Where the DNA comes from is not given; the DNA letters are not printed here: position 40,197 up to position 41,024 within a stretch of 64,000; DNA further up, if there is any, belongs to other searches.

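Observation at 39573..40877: DsbA-like oxidoreductase coupled to a small 4-TM protein with intramembrane CAAC and terminal CEEC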

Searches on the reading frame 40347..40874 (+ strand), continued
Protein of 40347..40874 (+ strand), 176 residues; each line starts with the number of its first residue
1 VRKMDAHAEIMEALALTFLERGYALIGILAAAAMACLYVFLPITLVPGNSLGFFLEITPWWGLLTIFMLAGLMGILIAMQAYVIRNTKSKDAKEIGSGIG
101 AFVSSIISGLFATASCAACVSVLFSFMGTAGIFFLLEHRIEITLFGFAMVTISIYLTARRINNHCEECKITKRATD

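Call 63: search_protein_families(library=pfam, proteins=[L029:1-1902:+, L029:2015-2674:+, L029:3991-4443:+, L029:4495-4947:+, L029:4952-5317:+, L029:5317-5706:+, L029:5747-5989:+, L027:760-1344:+, L027:2817-3452:+, L027:4021-4512:+], max_evalue=0.01)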
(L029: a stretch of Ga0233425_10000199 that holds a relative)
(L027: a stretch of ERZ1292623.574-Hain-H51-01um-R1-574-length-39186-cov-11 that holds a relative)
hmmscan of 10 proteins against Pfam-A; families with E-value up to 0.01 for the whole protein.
L029:1-1902:+ (634 aa): 3 families
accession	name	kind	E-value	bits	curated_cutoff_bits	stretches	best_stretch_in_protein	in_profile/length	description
PF00122.25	E1-E2_ATPase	-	4.4e-64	215.8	28.1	1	120-300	2-180/181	E1-E2 ATPase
PF00702.32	Hydrolase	-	7.2e-34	118.3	26.4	1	318-534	2-191/191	haloacid dehalogenase-like hydrolase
PF08282.18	Hydrolase_3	-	0.0017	18.6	20.9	1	508-565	197-254/255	haloacid dehalogenase-like hydrolase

L029:2015-2674:+ (220 aa): 2 families
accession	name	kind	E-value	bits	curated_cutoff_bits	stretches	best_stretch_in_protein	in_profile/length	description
PF07314.17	Lit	-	7e-28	98.3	24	1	9-172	2-176/176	Lipoprotein intramolecular transacylase Lit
PF03772.21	Competence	-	0.0051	16.7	23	1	90-198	159-266/270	Competence protein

L029:3991-4443:+ (151 aa): 0 families

L029:4495-4947:+ (151 aa): 2 families
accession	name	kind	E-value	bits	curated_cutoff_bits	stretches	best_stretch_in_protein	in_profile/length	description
PF00127.26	Copper-bind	-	0.00034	21.4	21.2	1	59-137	14-83/99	Copper binding proteins, plastocyanin/azurin family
PF13473.12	Cupredoxin_1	-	0.008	16.6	27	0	46-77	19-52/104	Cupredoxin-like domain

L029:4952-5317:+ (122 aa): 2 families
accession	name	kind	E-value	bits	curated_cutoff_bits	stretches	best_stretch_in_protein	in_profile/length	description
PF07681.17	DoxX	-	7.4e-05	23.7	23.6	1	15-93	3-81/85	DoxX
PF07291.16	MauE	-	0.00085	20.1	27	1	13-93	4-85/128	Methylamine utilisation protein MauE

L029:5317-5706:+ (130 aa): 1 family
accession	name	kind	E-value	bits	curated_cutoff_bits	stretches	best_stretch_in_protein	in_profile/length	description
PF07884.19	VKOR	-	3.2e-21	76.3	27.5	1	8-125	3-131/134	Vitamin K epoxide reductase family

L029:5747-5989:+ (81 aa): 5 families
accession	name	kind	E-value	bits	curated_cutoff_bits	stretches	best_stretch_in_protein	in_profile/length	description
PF00462.30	Glutaredoxin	-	5.7e-18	65.3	22.9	1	7-66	1-60/60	Glutaredoxin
PF13417.12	GST_N_3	-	2e-07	31.7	22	1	14-67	6-58/75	Glutathione S-transferase, N-terminal domain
PF13409.12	GST_N_2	-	2.8e-06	28.3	25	1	15-67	2-58/70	Glutathione S-transferase, N-terminal domain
PF08534.16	Redoxin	-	0.0019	18.4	26.6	1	7-75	33-108/148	Redoxin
PF13192.12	Thioredoxin_3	-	0.0027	18.1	24.8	1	15-66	10-60/76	Thioredoxin domain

L027:760-1344:+ (195 aa): 5 families
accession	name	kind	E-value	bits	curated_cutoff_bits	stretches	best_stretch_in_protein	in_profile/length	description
PF00096.32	zf-C2H2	-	0.00015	22.4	25.2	1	5-27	2-23/23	Zinc finger, C2H2 type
PF13912.12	zf-C2H2_6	-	0.0002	21.7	25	1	5-28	3-26/27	C2H2-type zinc finger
PF13894.12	zf-C2H2_4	-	0.00053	20.9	27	1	5-27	2-24/24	C2H2-type zinc finger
PF12171.14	zf-C2H2_jaz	-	0.005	17.4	22.6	1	6-24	4-22/27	Zinc-finger double-stranded RNA-binding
PF12874.13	zf-met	-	0.0073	17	21.2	0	6-25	3-22/25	Zinc-finger of C2H2 type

L027:2817-3452:+ (212 aa): 0 families

L027:4021-4512:+ (164 aa): 1 family
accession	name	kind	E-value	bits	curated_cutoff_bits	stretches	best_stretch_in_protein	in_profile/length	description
PF13473.12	Cupredoxin_1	-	2.5e-05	24.7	27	1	70-163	17-104/104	Cupredoxin-like domain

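Call 83: search_dna_similar(query=window:40347-40874:+, collection=plasmids, mode=protein, max_evalue=1, max_rows=15)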
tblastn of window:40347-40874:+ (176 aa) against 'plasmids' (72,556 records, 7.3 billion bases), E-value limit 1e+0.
No match.

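Call 84: search_dna_similar(query=L010:3058-3564:+, collection=plasmids, mode=protein, max_evalue=1, max_rows=15)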
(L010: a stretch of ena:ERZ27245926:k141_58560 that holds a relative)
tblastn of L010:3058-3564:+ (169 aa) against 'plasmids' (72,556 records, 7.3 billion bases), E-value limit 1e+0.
No match.

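Call 94: search_protein_families(library=ncbifam, alignment_id=A2, max_evalue=1)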
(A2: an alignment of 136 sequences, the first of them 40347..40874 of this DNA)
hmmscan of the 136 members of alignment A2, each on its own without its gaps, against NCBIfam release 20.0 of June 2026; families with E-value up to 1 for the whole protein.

A. member 1, window:40347-40874:+ (176 aa): 2 families
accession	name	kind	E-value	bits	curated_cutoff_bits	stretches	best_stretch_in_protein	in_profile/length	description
TIGR03662.1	Chlor_Arch_YYY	subfamily_domain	0.021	13.5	300.25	1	5-160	277-428/727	chlor_Arch_YYY domain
NF007839.0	PRK10551.1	equivalog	0.075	11.6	461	1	56-99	229-272/518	cyclic di-GMP phosphodiesterase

B. families by the number of members that match (of 136 scanned): 106 families (the first 25 are shown)
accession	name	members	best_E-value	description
NF033629.0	RiPP_CPAC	12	0.00044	RiPP peptide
TIGR04154.1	archaeo_STT3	5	0.021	oligosaccharyl transferase, archaeosortase A system-associated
NF033556.1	MerTP_fusion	4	0.16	mercuric transport protein MerTP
NF010314.2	PRK13751.2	3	0.019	mercuric ion transporter MerT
NF033482.1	RiPP_thiocil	3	0.025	thiocillin family RiPP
NF045534.1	small_EYxxD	3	0.07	EYxxD motif small membrane protein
NF041559.1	BTH_I2691_fam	3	0.071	T6SS effector BTH_I2691 family protein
NF047839.1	PspM_Rv2743c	3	0.083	phage shock envelope stress response protein PspM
NF033218.1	anchor_AmaP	2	0.0063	alkaline shock response membrane anchor protein AmaP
NF041681.1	HGxxPAAW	2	0.0081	HGxxPAAW family protein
NF058618.1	transduce_GlnX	2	0.009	GlnX family signal transduction membrane protein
NF045538.1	AciT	2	0.009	AciT family ciprofloxacin tolerance protein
NF010318.0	PRK13755.1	2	0.014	organomercurial transporter MerC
NF004888.0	PRK06251.1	2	0.036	V-type ATP synthase subunit K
NF011315.0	PRK14726.1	2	0.04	protein translocase subunit SecDF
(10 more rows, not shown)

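Call 97: fold_search(model_id=the predicted structure, library=pdb)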
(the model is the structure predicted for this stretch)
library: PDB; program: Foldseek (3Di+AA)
matches with E <= 10: 176; with E <= 0.001: 0
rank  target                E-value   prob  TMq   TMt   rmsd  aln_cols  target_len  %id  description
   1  7uw9_i                4.9e-01  0.82  0.37  0.41  11.8       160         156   12  Citrus V-ATPase State 1, H in contact with subunit a (released 2022-07-06)
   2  6c6l_E                6.2e-01  0.47  0.31  0.33  11.1       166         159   17  Yeast Vacuolar ATPase Vo in lipid nanodisc (released 2018-03-21)
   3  2bl2_A                8.6e-01  0.21  0.22  0.24  11.8       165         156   17  The membrane rotor of the V-type ATPase from Enterococcus hirae (released 2005-04-05)
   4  9g2r_E                1.6e+00  0.08  0.18  0.14  29.9       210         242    8  Endophilin B1 dimers bound to nanodiscs (released 2024-08-07)
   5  8a1g_D                1.8e+00  0.12  0.22  0.21  22.4       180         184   11  Structure of the SNX1-SNX5 complex (released 2023-06-14)
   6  7xge_E                2.0e+00  0.21  0.28  0.31   9.5       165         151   10  Crystal structure of MCL-1 in complex with computationally designed inhibitor protein (released 2022-07-20)
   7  8r5s_E                2.1e+00  0.11  0.25  0.21  12.8       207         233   14  t113 - De-novo designed soluble homotetramer (released 2024-11-27)
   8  9xb1_A                2.1e+00  0.08  0.18  0.15  15.1       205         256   11  Cryo-EM structure of human V1aR in apo state at a resolution of 2.8 angstrom (released 2026-02-04)
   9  4atm                  2.1e+00  0.07  0.19  0.15  27.6       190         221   15  Crystal structure of the BAR domain of human Amphiphysin, isoform 1 at 1.8 Angstrom resolution featuring increased order (released 2012-05-30)
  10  6s38_B                2.2e+00  0.11  0.20  0.25  10.2       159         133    8  Ligand binding domain of the P. putida receptor PcaY_PP in complex with quinate (released 2020-10-21)
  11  9g2r_F                2.2e+00  0.07  0.17  0.14  29.5       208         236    9  Endophilin B1 dimers bound to nanodiscs (released 2024-08-07)
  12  1i4d_A                2.3e+00  0.15  0.30  0.29  25.3       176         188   12  CRYSTAL STRUCTURE ANALYSIS OF RAC1-GDP COMPLEXED WITH ARFAPTIN (P21) (released 2001-05-16)
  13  4aly_A                2.3e+00  0.15  0.31  0.27  16.7       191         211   10  Borrelia burgdorferi outer surface lipoprotein BBA64 (released 2013-04-17)
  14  8s2f_AAA              2.6e+00  0.06  0.18  0.17  24.6       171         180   13  Crystal structure of Borrelia burgdorferi paralogous family 12 outer surface protein BBH37 (released 2025-03-05)
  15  2lqu_MODEL_1_A        2.7e+00  0.10  0.21  0.22  18.8       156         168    8  Structure of decorbin-binding protein A from Borrelia burgdorferi (released 2013-01-16)
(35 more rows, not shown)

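Call 98: find_encoding_contigs(protein=P0016, flank=4000, max_places=2)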
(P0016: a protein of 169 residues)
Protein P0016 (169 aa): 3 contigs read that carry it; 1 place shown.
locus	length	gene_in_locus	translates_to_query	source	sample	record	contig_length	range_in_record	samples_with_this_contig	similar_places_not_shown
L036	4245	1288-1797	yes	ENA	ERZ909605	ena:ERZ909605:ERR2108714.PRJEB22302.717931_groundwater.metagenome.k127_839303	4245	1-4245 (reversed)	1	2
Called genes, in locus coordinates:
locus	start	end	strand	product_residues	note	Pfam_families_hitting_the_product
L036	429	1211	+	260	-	PF13098:Thioredoxin_2, PF13462:Thioredoxin_4, PF01323:DSBA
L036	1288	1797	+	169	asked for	-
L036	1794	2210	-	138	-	-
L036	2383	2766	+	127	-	-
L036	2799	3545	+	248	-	PF13328:HD_4 (weak)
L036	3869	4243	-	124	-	?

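Call 100: search_solved_structures(query=L029:3991-4443:+, max_evalue=1, show_alignments=1)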
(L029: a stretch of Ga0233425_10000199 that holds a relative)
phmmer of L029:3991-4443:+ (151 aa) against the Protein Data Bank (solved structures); distinct sequences matched with E-value up to 1: 10.
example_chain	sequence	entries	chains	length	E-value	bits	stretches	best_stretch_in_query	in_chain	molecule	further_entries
3kp9_A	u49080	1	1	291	5e-20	75.1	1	35-148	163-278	VKORC1/thioredoxin domain protein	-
4nv2_A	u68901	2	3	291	5.1e-20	75.1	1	35-148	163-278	VKORC1/thioredoxin domain protein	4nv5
3kp8_A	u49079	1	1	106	2.6e-19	72.8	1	66-148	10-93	VKORC1/thioredoxin domain protein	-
4nv6_A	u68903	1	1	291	9.4e-19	71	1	35-148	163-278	VKORC1/thioredoxin domain protein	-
3rhb_A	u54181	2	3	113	0.031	17.4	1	62-108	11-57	Glutaredoxin-C5, chloroplastic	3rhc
3cxg_A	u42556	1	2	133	0.23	14.6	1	47-125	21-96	Putative thioredoxin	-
3ed3_A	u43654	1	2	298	0.44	13.7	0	67-128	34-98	Protein disulfide-isomerase MPD1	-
2diy_A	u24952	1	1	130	0.55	13.4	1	52-133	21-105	Thioredoxin-like protein 2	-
2oe0_A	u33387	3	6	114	0.75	12.9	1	71-128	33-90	Thioredoxin-3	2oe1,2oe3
2wz9_A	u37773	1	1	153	0.82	12.8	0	52-133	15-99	GLUTAREDOXIN-3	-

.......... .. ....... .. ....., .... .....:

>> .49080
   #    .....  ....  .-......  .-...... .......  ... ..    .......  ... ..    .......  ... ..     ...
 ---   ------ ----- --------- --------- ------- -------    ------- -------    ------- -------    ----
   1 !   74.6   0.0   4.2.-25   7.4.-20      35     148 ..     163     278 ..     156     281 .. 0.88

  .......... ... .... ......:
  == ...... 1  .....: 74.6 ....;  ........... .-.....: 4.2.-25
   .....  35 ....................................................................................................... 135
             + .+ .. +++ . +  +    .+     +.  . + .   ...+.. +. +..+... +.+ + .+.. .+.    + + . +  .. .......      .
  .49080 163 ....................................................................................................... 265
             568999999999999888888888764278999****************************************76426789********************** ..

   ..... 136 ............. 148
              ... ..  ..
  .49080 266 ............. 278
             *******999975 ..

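Call 102: list_cluster_members(proteins=[P0032, P0044, P0060, P0074, P0089, P0098, P0113, P0121, P0139, P0151])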
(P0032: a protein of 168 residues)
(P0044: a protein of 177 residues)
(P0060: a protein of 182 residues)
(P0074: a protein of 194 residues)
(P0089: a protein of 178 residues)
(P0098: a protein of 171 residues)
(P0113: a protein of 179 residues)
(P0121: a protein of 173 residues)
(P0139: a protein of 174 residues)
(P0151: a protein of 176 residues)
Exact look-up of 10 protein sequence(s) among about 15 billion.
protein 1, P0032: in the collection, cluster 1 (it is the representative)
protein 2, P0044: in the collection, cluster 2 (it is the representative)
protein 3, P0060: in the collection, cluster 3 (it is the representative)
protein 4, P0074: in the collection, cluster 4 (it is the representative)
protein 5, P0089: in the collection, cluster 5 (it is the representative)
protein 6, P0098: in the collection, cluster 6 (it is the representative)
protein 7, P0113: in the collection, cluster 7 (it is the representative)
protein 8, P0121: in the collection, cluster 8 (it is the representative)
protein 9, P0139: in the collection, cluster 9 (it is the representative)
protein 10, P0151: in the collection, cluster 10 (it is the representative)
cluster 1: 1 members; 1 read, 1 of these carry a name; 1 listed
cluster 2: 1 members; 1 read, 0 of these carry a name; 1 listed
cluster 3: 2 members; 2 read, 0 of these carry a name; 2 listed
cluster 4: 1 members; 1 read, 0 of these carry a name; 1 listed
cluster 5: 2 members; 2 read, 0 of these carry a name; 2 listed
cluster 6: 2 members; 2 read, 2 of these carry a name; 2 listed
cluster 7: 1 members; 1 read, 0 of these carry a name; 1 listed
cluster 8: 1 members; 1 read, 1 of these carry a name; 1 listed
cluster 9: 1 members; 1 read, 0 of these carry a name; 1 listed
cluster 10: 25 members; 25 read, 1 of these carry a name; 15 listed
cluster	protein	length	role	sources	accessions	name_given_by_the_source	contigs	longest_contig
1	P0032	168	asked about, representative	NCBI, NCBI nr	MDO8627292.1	MAG: hypothetical protein Q7K42_02405, partial [Candidatus Diapherotrites archaeon] | hypothetical protein [Candidatus Diapherotrites archaeon]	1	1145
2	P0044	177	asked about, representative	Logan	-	-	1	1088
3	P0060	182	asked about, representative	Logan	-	-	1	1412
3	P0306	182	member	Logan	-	-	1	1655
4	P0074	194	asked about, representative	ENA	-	-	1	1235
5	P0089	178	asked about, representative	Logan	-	-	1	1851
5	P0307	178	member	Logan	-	-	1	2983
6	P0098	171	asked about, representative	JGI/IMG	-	hypothetical protein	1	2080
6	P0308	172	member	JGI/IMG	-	hypothetical protein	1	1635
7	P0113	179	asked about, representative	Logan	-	-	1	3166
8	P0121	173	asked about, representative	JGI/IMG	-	hypothetical protein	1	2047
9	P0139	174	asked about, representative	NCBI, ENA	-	-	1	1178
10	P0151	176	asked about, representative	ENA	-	-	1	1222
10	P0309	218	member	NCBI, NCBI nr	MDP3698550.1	MAG: hypothetical protein Q8R47_03105 [Nanoarchaeota archaeon] | hypothetical protein [Nanoarchaeota archaeon]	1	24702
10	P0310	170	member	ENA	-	-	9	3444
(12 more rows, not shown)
